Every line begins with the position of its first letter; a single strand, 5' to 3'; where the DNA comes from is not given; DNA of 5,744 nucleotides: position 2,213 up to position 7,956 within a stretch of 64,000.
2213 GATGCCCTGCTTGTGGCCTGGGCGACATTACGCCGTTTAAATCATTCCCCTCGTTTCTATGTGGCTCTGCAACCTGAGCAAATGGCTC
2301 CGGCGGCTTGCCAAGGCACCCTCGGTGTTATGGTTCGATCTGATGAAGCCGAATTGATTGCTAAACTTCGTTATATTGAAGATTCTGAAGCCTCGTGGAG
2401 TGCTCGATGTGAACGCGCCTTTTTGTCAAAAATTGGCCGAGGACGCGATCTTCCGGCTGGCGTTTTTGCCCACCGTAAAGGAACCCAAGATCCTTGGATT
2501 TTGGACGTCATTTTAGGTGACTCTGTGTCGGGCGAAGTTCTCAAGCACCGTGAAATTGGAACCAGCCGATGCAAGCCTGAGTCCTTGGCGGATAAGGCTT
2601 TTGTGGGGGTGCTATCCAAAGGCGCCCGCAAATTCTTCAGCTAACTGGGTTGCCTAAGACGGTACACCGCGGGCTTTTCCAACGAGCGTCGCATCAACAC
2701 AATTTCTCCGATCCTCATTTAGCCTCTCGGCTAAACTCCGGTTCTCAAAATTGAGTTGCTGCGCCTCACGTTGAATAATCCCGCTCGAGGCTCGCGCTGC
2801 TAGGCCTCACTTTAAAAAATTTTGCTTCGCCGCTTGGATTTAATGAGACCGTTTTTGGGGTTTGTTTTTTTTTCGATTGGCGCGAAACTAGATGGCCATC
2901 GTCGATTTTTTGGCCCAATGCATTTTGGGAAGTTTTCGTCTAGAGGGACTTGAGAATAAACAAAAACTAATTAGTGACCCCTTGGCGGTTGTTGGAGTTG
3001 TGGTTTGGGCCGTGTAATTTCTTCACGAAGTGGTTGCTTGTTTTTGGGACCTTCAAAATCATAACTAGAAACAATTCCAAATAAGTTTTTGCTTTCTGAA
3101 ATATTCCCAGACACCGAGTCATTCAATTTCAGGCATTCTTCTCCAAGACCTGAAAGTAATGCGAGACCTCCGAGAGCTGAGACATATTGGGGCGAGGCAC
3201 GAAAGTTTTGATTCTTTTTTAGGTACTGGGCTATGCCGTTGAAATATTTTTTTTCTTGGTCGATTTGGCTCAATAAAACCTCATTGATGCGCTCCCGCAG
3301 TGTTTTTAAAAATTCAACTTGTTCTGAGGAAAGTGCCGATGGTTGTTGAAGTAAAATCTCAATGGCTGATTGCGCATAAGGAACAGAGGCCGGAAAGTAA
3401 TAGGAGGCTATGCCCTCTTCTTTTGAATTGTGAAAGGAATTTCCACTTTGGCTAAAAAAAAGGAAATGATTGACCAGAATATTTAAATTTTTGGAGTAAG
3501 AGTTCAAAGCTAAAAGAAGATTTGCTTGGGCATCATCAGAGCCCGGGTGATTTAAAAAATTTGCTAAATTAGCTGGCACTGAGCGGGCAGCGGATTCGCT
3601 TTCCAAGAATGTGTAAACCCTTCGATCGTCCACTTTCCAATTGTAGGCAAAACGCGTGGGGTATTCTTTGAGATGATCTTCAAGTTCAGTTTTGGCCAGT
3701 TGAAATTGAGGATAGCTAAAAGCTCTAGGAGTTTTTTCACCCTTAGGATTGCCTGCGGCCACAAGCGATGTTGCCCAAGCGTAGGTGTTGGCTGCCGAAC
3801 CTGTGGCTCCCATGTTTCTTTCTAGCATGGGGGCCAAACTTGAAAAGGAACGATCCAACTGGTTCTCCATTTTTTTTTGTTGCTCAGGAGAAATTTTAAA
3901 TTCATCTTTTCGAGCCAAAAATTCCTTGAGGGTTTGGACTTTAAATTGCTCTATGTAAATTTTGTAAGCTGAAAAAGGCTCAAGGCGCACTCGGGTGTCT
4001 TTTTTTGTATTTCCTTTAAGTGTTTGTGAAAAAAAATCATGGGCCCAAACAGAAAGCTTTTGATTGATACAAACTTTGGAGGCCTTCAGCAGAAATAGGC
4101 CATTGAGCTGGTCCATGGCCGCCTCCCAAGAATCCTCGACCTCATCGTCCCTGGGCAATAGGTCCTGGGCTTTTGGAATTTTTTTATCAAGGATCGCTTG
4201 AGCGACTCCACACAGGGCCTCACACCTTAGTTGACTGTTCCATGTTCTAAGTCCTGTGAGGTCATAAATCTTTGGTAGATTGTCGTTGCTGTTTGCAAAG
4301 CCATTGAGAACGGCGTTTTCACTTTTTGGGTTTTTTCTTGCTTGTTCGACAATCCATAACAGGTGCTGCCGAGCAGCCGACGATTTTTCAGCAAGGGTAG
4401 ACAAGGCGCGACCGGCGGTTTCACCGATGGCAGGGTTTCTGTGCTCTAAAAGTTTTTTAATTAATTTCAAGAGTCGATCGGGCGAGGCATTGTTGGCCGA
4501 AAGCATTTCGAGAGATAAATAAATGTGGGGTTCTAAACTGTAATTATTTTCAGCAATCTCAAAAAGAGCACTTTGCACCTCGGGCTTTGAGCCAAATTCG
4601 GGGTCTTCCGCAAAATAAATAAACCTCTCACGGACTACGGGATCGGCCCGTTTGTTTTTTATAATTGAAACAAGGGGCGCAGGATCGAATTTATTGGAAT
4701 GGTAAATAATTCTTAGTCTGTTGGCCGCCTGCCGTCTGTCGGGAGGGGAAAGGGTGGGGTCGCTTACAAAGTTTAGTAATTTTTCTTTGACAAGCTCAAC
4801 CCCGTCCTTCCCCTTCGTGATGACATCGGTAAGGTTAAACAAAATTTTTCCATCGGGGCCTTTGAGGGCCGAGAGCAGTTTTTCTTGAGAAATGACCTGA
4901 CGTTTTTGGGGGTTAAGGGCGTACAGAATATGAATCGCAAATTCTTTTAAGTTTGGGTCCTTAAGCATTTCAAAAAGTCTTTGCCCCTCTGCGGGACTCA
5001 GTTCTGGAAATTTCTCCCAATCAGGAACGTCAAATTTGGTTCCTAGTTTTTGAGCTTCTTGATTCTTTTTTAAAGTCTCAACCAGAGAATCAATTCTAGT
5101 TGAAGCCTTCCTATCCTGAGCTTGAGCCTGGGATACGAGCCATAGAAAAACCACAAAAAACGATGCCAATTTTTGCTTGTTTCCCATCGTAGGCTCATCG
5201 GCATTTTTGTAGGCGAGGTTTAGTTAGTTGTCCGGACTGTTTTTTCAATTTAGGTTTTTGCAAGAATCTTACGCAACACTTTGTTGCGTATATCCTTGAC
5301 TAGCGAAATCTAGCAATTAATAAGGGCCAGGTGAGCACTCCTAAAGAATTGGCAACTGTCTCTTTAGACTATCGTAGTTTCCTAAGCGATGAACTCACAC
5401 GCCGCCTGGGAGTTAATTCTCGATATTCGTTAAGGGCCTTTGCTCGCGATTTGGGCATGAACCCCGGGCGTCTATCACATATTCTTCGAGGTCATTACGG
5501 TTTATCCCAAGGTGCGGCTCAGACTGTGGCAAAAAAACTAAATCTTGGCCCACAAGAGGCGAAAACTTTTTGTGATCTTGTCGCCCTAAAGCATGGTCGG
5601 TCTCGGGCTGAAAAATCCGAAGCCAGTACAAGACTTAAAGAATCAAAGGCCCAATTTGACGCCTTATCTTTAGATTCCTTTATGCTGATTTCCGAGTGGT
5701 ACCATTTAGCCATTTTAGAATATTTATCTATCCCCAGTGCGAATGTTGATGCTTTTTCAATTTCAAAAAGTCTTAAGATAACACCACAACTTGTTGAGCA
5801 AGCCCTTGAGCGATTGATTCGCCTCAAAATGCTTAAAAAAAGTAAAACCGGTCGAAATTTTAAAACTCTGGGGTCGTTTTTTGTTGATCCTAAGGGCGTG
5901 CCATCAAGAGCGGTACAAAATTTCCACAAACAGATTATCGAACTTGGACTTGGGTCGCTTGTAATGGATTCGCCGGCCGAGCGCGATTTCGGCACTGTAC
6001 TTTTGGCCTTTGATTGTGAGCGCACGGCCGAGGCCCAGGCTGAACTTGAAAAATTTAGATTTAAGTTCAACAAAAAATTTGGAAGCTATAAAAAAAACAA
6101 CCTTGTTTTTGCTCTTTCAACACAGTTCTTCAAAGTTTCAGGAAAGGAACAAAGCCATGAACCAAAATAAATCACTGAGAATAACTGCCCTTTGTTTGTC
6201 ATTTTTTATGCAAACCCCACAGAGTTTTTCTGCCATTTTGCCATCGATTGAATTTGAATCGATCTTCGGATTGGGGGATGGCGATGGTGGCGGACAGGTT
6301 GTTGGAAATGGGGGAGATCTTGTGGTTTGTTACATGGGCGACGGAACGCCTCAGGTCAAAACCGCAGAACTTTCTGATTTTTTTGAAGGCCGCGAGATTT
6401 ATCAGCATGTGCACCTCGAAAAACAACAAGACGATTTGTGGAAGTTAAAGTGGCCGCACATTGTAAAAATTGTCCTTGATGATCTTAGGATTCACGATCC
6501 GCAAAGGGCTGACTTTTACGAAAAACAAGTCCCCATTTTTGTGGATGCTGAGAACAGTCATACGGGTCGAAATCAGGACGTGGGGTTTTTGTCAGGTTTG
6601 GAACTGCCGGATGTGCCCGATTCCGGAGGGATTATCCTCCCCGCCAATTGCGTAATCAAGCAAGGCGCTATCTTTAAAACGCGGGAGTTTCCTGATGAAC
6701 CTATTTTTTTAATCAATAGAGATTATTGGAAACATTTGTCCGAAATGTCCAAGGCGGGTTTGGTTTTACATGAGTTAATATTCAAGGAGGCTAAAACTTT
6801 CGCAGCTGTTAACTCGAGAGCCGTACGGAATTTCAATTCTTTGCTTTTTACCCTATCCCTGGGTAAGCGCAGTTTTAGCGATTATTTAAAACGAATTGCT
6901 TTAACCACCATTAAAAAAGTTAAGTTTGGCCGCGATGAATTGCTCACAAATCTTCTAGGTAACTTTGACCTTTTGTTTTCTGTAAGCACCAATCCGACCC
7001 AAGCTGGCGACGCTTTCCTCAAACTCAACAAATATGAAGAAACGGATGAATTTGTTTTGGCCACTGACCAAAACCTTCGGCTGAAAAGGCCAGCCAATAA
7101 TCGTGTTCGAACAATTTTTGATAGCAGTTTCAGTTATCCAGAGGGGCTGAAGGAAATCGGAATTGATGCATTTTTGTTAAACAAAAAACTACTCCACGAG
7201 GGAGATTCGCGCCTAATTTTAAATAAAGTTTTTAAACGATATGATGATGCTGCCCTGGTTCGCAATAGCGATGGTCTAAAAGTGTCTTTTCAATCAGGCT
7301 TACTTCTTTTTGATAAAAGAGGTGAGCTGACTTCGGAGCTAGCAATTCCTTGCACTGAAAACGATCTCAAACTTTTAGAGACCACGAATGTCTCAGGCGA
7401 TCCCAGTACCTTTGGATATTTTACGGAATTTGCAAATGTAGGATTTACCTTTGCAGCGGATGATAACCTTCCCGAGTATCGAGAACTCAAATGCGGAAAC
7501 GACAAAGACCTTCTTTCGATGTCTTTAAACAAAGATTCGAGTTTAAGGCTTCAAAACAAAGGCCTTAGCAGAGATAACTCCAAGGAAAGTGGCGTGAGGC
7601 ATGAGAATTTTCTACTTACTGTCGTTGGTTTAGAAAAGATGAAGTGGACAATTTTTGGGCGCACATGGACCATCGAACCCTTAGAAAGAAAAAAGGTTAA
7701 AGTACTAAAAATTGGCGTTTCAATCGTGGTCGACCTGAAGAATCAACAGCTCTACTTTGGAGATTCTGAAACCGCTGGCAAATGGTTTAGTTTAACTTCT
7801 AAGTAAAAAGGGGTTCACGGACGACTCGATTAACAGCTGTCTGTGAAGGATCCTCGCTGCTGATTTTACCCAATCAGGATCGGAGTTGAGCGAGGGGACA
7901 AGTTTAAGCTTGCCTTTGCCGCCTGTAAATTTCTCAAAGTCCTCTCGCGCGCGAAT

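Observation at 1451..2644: Catalytically degenerate HemC paralog with a polycationic K/A/P-rich tail beside hemA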

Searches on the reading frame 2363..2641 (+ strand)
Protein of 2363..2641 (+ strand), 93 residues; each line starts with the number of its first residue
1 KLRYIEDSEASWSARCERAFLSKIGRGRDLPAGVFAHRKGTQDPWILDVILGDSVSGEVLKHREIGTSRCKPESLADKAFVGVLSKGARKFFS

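Call 73: search_protein_representatives(protein=window:2363-2641:+)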
Query: 93 residues. Proteins with E-value up to 0.001 (for the whole library): 8; up to 1e-10: 5; up to 1e-30: 3. The best 8 are listed.
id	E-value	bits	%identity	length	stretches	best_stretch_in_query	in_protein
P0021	4.1e-46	170.6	83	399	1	1-92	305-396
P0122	1.7e-39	149.4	71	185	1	1-92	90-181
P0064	7.6e-36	137.7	65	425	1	2-92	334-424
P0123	7.0e-28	112.2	72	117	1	24-92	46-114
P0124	1.6e-11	59.8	27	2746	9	17-57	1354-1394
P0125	2.8e-05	39.9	40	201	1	4-80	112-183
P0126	1.1e-04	37.9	31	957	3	20-78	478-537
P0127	3.2e-04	36.5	42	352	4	39-67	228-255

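Call 75: search_protein_families(library=pfam, proteins=[P0124, P0125, P0126, P0127], max_evalue=0.001)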
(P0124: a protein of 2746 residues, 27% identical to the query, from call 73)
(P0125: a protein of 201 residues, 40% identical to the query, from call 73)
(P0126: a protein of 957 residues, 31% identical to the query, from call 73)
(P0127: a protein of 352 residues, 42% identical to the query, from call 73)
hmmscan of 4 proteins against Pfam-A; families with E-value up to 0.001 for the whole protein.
P0124 (2746 aa): 4 families
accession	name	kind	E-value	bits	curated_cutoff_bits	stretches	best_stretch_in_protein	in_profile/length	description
PF19081.6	Ig_7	-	4.6e-105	344.6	27.3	12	1062-1145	1-83/84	Ig-like domain CHU_C associated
PF23759.1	GBD_T9SS_assoc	-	8.1e-09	36.2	27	1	25-141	1-107/116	Galactose binding domain-like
PF19696.4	DUF6196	-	4.3e-06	27.2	25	0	1006-1041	92-126/144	Family of unknown function (DUF6196)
PF00041.27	fn3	-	0.00016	22.2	25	0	2608-2673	9-80/84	Fibronectin type III domain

P0125 (201 aa): 2 families
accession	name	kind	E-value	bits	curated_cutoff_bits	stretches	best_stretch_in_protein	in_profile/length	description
PF01379.25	Porphobil_deam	-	3e-24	86.2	22.1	1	29-106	126-205/207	Porphobilinogen deaminase, dipyromethane cofactor binding domain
PF03900.20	Porphobil_deamC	-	3.1e-12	47.1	26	1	121-187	3-73/74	Porphobilinogen deaminase, C-terminal domain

P0126 (957 aa): 1 family
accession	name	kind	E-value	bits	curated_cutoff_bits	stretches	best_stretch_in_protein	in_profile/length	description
PF23311.1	DUF7084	-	5.9e-05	23.3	27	0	520-536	28-44/48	Domain of unknown function (DUF7084)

P0127 (352 aa): 7 families
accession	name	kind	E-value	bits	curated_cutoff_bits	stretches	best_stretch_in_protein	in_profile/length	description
PF18914.6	DUF5666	-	5.5e-21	75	27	3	195-261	2-59/60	Domain of unknown function (DUF5666)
PF11152.14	CCB2_CCB4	-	4.4e-07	29.8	26.3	0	211-269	93-148/195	Cofactor assembly of complex C subunit B, CCB2/CCB4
PF00166.26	Cpn10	-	1.8e-05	25.1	21.1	0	249-306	11-67/93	Chaperonin 10 Kd subunit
PF03633.20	Glyco_hydro_65C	-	0.00013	22.1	22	0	120-143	36-59/62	Glycosyl hydrolase family 65, C-terminal domain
PF12957.13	DUF3846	-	0.00053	20.6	27.5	0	278-329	26-76/103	Domain of unknown function (DUF3846)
PF17092.11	PCB_OB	-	0.00062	20.9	27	0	109-146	31-68/111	Penicillin-binding protein OB-like domain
PF01052.25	FliMN_C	-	0.00075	19.8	23.8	0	123-146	31-54/73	Type III flagellar switch regulator (C-ring) FliN C-term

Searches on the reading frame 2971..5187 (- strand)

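Call 18: search_protein_families(library=pfam, proteins=[window:2971-5187:-], max_evalue=5)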
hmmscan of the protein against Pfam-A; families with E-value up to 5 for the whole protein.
window:2971-5187:- (738 aa): 5 families
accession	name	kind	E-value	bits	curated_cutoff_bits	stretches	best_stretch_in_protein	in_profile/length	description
PF13646.12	HEAT_2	-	0.0069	17.1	27.7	1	235-277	28-68/88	HEAT repeats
PF07997.16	DUF1694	-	0.065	13.8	25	1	616-661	16-61/117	Protein of unknown function (DUF1694)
PF20265.3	LARA_dom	-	0.084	13.6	27.4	1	605-653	25-72/104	ATPase, RavA, LARA domain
PF14420.11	Clr5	-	0.2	12.3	22.3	0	644-666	18-40/54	Clr5 domain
PF02185.22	HR1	-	0.25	11.7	33.1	0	18-46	35-63/67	Hr1 repeat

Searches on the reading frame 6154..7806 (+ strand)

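Call 18: search_protein_families(library=pfam, proteins=[window:6154-7806:+], max_evalue=5)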
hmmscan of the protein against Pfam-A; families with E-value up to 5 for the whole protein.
window:6154-7806:+ (550 aa): 1 family
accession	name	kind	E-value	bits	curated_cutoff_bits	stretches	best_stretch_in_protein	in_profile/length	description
PF18894.6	PhageMetallopep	-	0.1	13.1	23.7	1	185-209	67-91/134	Putative phage metallopeptidase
